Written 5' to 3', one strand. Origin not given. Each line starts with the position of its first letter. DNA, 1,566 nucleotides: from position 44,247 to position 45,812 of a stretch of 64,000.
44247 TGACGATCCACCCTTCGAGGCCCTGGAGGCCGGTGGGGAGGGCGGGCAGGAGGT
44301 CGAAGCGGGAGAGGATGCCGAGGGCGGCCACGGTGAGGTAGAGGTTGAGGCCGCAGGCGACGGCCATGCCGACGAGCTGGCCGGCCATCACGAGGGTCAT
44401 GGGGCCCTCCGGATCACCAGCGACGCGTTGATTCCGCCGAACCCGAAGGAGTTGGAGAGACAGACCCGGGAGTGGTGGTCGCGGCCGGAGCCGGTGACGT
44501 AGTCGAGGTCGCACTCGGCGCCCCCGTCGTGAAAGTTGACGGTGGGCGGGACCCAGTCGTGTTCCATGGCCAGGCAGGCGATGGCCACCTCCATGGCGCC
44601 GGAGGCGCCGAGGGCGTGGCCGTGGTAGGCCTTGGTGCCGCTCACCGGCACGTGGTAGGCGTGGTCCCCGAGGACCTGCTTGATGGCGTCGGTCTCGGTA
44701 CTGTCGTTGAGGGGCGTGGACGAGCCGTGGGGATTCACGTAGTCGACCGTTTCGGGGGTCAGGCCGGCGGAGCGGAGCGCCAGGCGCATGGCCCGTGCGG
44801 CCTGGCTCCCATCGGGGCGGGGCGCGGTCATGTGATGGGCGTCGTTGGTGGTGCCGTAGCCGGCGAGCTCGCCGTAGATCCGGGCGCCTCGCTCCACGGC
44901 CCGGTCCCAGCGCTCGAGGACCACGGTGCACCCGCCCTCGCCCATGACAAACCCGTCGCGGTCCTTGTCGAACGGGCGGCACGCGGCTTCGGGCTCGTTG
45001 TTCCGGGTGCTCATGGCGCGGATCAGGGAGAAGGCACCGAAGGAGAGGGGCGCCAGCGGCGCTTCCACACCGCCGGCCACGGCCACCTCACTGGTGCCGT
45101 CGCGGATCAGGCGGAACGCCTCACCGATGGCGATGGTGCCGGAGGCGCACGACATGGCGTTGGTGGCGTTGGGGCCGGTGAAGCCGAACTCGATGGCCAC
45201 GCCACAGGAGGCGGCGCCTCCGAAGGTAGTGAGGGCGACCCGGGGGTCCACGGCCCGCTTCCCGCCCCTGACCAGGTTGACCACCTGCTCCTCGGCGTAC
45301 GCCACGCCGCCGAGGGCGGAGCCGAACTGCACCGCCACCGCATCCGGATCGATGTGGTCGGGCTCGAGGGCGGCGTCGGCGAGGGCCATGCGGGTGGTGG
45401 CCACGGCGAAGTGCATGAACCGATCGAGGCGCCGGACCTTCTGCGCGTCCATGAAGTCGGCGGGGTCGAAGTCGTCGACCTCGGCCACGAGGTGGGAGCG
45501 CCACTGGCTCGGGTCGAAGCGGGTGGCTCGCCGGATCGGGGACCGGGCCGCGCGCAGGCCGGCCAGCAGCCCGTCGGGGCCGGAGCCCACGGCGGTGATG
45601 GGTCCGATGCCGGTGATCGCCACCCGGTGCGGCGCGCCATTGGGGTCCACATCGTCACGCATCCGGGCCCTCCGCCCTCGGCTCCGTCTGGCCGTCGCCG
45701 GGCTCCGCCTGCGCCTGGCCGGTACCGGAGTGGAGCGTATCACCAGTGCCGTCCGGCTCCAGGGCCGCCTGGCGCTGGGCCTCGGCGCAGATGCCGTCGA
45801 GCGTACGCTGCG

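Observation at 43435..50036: Orphan-ketosynthase envelope operon: Omp85 / SAM-MT / flavin oxidoreductase / SRPBCC / FabF-type KS / DUF4126-PH, all start-stop coupled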

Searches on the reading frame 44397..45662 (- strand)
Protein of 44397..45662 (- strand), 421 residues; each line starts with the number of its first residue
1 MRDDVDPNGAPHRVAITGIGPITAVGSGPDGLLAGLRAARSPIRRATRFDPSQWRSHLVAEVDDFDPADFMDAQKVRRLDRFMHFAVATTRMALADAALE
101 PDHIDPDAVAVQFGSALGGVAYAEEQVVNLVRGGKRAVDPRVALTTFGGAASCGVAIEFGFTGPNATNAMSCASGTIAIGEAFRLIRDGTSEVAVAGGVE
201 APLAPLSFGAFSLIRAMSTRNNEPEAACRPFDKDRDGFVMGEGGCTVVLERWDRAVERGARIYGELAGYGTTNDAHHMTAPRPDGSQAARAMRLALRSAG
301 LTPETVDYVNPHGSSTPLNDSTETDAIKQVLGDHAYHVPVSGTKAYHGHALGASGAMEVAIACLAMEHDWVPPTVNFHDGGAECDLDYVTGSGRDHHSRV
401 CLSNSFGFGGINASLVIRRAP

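Call 3: search_protein_families(library=pfam, proteins=[window:44397-45662:-], max_evalue=0.01)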
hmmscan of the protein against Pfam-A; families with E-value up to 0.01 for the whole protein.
window:44397-45662:- (421 aa): 4 families
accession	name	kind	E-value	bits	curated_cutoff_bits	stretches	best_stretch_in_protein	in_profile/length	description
PF00109.32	ketoacyl-synt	-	5.5e-44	151.1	20.8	1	13-253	3-250/252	Beta-ketoacyl synthase, N-terminal domain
PF02801.28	Ketoacyl-synt_C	-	3.6e-38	130.7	20.8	1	263-378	1-119/119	Beta-ketoacyl synthase, C-terminal domain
PF22691.2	Thiolase_C_1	-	0.00024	21.3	28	0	86-160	20-99/144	Thiolase C-terminal domain-like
PF00108.29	Thiolase_N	-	0.00052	19.9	26.4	1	166-200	79-113/260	Thiolase, N-terminal domain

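Call 4: search_protein_families(library=ncbifam, proteins=[window:44397-45662:-], max_evalue=0.01)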
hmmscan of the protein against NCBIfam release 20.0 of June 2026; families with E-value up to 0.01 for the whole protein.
window:44397-45662:- (421 aa): 31 families (the best 25 are shown)
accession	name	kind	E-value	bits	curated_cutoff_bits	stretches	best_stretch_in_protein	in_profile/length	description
TIGR03150.1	fabF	equivalog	2.6e-147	490.8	493.75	1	12-418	1-407/407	beta-ketoacyl-ACP synthase II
NF005589.0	PRK07314.1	subfamily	1.4e-143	478.6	387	1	12-420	4-412/413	beta-ketoacyl-ACP synthase II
NF004970.0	PRK06333.1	subfamily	4.2e-114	381.7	525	1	12-419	4-421/424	beta-ketoacyl-ACP synthase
NF006274.0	PRK08439.1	equivalog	2.6e-111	372.3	621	1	12-419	2-405/406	beta-ketoacyl-ACP synthase II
NF006434.0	PRK08722.1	equivalog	5e-94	315.5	759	1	12-419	4-413/414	beta-ketoacyl-ACP synthase II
NF006587.0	PRK09116.1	equivalog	1.7e-92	310.3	470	1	12-420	2-407/408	beta-ketoacyl-ACP synthase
NF005076.0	PRK06501.1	equivalog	3.6e-85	286.4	629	1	6-420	6-423/425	beta-ketoacyl-ACP synthase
NF005916.1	PRK07910.1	equivalog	3.3e-82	276.6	560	1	14-418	14-416/418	KasA/KasB family beta-ketoacyl-ACP synthase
NF005935.0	PRK07967.1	equivalog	3.1e-80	270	630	1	12-419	2-403/406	beta-ketoacyl-ACP synthase I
NF005490.0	PRK07103.1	equivalog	3.8e-75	253.5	445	1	13-419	5-412/414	polyketide beta-ketoacyl:acyl carrier protein synthase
NF004618.0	PRK05952.1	equivalog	3.9e-71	240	455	1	77-419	55-382/384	beta-ketoacyl-ACP synthase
NF006618.0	PRK09185.1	subfamily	6.2e-71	239.5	407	1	13-420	4-393/394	beta-ketoacyl-ACP synthase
NF058662.1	cispenta_AmcF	equivalog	1.3e-63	215.3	325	1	14-418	2-368/369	cispentacin biosynthesis acyltransferase subunit AmcF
NF040607.1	mycolic_Pks13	equivalog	4.2e-41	140.5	2100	1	56-419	161-525/1680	polyketide synthase Pks13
NF045894.1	PKS_plus_SDR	equivalog_domain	1.3e-37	129.1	1740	1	58-421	65-428/1515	type I polyketide synthase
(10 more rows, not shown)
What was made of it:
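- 44397..45662 (-): FabF-derived beta-ketoacyl synthase (421 aa) with an intact Cys172/His277/His312 triad; core condensing enzyme. Its start overlaps the SRPBCC stop by 8 nt. TIGR03150 fabF 490.8 bits against a cut-off of 493.75 (calls 3, 4).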

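Call 19: search_solved_structures(query=window:44397-45662:-, max_evalue=1e-40)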
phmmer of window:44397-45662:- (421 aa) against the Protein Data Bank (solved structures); distinct sequences matched with E-value up to 1e-40: 72 (the best 60 are shown).
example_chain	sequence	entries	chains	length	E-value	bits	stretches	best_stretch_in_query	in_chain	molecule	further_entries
1e5m_A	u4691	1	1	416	1.7e-115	389.9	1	12-419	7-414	BETA KETOACYL ACYL CARRIER PROTEIN SYNTHASE II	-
1j3n_A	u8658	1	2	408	2.4e-110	373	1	12-419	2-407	3-oxoacyl-(acyl-carrier protein) synthase II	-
5sxo_A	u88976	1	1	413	2.8e-110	372.8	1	12-419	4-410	3-oxoacyl-[acyl-carrier-protein] synthase 2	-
3o04_A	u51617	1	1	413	9e-110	371.1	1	12-419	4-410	beta-keto-acyl carrier protein synthase II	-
4ls5_A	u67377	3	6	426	4.7e-105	355.5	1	12-419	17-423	3-oxoacyl-[acyl-carrier-protein] synthase 2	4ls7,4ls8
4ls6_A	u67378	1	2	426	8.7e-105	354.7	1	12-419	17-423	3-oxoacyl-[acyl-carrier-protein] synthase 2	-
4qav_A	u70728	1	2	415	6.3e-100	338.7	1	12-419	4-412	3-oxoacyl-[acyl-carrier-protein] synthase 2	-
4r8e_A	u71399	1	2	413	6.3e-97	328.8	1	12-419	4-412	3-oxoacyl-[acyl-carrier-protein] synthase 2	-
2gqd_A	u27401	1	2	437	1.6e-94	320.9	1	12-419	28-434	3-oxoacyl-[acyl-carrier-protein] synthase 2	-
4b7v_A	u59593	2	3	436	6.4e-93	315.6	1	12-419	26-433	3-OXOACYL-[ACYL-CARRIER-PROTEIN] SYNTHASE 2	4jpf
8qm1_A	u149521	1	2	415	6.8e-93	315.5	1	12-419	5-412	3-oxoacyl-[acyl-carrier-protein] synthase 2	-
6okg_A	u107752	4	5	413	8.8e-93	315.1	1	12-419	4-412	3-oxoacyl-[acyl-carrier-protein] synthase 2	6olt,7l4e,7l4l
2gfw_A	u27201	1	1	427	9.5e-93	315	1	12-419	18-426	3-oxoacyl-[acyl-carrier-protein] synthase 2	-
1b3n_A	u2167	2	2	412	9.6e-93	315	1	12-419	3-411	PROTEIN (KETOACYL ACYL CARRIER PROTEIN SYNTHASE 2) | BETA-KETOACYL ACP SYNTHASE II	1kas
8z5c_A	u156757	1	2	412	2.4e-92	313.7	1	12-420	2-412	3-oxoacyl-[acyl-carrier-protein] synthase 2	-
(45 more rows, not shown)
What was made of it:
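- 44397..45662 (-): PDB: Synechocystis FabF 390 bits, actinorhodin KS-alpha 295 bits (call 19).
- Closest known: Type II polyketide synthase systems with mono-domain aromatase/cyclases. Different: The KS is closer to FabF (390 bits) than to actinorhodin KS-alpha (295 bits) (call 19).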

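Call 52: search_solved_structures(query=window:44397-45662:-, max_evalue=1e-100, show_alignments=3)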
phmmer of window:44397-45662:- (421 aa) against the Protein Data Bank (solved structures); distinct sequences matched with E-value up to 1e-100: 6.
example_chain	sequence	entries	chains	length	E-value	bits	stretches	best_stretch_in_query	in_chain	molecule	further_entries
1e5m_A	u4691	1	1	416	1.7e-115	389.9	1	12-419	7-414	BETA KETOACYL ACYL CARRIER PROTEIN SYNTHASE II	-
1j3n_A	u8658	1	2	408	2.4e-110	373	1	12-419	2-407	3-oxoacyl-(acyl-carrier protein) synthase II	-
5sxo_A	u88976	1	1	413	2.8e-110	372.8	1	12-419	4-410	3-oxoacyl-[acyl-carrier-protein] synthase 2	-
3o04_A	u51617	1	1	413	9e-110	371.1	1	12-419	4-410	beta-keto-acyl carrier protein synthase II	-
4ls5_A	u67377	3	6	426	4.7e-105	355.5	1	12-419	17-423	3-oxoacyl-[acyl-carrier-protein] synthase 2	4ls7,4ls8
4ls6_A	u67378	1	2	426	8.7e-105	354.7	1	12-419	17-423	3-oxoacyl-[acyl-carrier-protein] synthase 2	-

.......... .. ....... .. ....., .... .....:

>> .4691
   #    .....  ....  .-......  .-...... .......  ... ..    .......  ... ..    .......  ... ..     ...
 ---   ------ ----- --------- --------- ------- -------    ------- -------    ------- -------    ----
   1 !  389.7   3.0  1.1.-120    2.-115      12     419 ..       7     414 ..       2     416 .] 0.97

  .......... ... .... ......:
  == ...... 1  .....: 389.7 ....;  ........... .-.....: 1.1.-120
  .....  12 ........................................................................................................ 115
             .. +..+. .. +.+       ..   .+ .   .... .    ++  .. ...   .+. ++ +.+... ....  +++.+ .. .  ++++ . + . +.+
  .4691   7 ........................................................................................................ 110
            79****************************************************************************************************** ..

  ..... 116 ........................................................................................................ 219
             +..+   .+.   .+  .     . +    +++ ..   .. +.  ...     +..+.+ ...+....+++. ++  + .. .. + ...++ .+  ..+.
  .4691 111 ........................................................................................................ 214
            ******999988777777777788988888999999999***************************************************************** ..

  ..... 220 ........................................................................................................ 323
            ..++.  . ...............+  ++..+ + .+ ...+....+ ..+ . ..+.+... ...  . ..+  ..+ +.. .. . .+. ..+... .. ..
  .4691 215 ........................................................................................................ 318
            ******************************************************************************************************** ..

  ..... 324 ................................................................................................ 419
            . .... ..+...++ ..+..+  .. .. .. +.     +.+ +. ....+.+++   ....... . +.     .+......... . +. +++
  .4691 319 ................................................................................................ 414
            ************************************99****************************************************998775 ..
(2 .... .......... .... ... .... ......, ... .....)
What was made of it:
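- Checked: The triad motifs AMSCASG, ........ and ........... align to the catalytic Cys/His/His of solved FabFs (call 52).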
